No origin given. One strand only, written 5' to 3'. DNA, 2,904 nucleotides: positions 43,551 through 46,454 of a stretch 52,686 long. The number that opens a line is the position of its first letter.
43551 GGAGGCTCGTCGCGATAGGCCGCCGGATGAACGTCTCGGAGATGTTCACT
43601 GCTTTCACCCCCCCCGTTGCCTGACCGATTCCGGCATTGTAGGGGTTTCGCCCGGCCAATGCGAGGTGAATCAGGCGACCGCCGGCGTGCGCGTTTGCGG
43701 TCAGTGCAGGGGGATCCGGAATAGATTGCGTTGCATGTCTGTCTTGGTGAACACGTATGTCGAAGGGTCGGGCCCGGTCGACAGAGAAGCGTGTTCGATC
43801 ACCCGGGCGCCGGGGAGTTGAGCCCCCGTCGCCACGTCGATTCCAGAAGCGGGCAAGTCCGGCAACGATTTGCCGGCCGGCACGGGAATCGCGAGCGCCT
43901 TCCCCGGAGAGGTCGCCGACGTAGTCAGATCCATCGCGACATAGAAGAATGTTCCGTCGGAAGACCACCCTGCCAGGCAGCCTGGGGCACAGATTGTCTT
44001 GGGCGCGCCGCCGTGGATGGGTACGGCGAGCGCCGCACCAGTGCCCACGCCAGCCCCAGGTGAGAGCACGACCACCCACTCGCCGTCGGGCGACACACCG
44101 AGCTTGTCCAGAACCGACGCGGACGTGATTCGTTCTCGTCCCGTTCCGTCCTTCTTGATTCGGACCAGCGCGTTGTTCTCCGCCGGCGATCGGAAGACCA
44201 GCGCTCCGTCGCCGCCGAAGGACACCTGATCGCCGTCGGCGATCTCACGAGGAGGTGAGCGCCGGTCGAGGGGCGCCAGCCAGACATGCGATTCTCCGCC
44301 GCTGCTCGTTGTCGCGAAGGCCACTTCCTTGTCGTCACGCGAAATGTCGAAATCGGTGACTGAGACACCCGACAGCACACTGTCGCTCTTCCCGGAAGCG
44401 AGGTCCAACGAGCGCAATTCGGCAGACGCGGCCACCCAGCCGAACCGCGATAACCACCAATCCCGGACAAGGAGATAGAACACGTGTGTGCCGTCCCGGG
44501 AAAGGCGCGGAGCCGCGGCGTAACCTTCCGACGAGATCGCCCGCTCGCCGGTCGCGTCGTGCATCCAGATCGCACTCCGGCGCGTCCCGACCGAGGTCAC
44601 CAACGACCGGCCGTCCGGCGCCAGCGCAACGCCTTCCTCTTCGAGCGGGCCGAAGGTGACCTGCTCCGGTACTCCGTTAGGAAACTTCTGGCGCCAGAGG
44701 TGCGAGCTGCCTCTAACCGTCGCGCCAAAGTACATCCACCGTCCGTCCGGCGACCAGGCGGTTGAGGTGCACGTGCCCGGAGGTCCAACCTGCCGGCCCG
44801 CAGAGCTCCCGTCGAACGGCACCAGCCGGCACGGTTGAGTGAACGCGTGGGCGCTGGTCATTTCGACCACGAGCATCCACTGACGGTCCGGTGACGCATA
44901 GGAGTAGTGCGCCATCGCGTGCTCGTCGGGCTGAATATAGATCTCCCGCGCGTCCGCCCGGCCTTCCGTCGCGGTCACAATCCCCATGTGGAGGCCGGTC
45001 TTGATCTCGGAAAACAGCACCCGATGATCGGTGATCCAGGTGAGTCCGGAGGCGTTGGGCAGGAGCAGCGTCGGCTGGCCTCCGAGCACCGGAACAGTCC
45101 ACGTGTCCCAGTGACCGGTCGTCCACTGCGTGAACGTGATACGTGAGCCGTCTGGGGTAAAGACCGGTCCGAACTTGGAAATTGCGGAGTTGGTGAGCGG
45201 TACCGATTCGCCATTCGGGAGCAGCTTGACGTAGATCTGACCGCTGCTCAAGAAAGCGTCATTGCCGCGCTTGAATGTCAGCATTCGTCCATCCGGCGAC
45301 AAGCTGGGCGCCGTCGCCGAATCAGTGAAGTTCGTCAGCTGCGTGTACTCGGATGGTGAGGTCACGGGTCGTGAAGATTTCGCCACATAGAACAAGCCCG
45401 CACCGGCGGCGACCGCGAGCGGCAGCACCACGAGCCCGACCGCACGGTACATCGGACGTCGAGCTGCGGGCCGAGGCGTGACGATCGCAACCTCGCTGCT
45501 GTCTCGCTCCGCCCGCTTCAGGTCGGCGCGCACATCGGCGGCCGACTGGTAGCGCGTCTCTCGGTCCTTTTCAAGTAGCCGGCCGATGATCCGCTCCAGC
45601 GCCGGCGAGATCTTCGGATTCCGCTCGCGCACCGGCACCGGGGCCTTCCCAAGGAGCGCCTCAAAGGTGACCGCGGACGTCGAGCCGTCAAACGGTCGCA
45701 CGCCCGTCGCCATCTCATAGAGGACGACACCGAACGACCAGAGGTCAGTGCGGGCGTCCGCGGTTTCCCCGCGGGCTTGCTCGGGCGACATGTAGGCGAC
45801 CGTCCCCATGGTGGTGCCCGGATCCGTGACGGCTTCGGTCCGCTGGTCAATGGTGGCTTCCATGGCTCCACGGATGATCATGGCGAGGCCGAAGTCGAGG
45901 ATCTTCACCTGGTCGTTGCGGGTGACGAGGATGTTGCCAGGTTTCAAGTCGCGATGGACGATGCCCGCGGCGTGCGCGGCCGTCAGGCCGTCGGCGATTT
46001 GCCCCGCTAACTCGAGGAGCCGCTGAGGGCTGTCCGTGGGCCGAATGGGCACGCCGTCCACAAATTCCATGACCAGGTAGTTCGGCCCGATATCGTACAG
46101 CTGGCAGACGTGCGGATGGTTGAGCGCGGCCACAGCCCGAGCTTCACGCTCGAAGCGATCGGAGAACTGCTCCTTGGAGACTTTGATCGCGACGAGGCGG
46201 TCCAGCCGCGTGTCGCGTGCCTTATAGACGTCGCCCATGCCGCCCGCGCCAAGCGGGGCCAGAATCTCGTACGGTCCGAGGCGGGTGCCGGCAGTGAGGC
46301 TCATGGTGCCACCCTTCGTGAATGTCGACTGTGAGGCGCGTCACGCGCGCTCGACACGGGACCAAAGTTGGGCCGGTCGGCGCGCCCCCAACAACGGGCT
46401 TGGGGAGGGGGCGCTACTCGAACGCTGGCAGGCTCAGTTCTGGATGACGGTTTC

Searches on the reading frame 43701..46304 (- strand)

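Call 60: search_protein_families(library=pfam, proteins=[window:43701-46304:-], max_evalue=0.001)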
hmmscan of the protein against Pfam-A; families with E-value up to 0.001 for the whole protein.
window:43701-46304:- (867 aa): 8 families
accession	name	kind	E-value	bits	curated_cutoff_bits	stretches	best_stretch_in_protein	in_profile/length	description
PF00069.31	Pkinase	-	3.1e-42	145.2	31.7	1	12-253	1-253/263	Protein kinase domain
PF07714.23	PK_Tyr_Ser-Thr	-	2.7e-30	106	23.1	1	15-252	4-249/258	Protein tyrosine and serine/threonine kinase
PF07676.18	PD40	-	9.7e-20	70.5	20.9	1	321-358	2-37/38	WD40-like Beta Propeller Repeat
PF03109.22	ABC1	-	3.6e-11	43.1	22.9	1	48-144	117-217/244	ABC1 atypical kinase-like domain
PF01636.29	APH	-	3e-09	37.4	23.2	1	112-143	167-199/239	Phosphotransferase enzyme family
PF01163.29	RIO1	-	1.7e-06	28.2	22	1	46-142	50-152/187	RIO domain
PF17667.7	Pkinase_fungal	-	2.3e-05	23.7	24.1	1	84-196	276-384/387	Fungal protein kinase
PF14531.12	Kinase-like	-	0.00011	22.1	25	1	111-249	162-287/289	Kinase-like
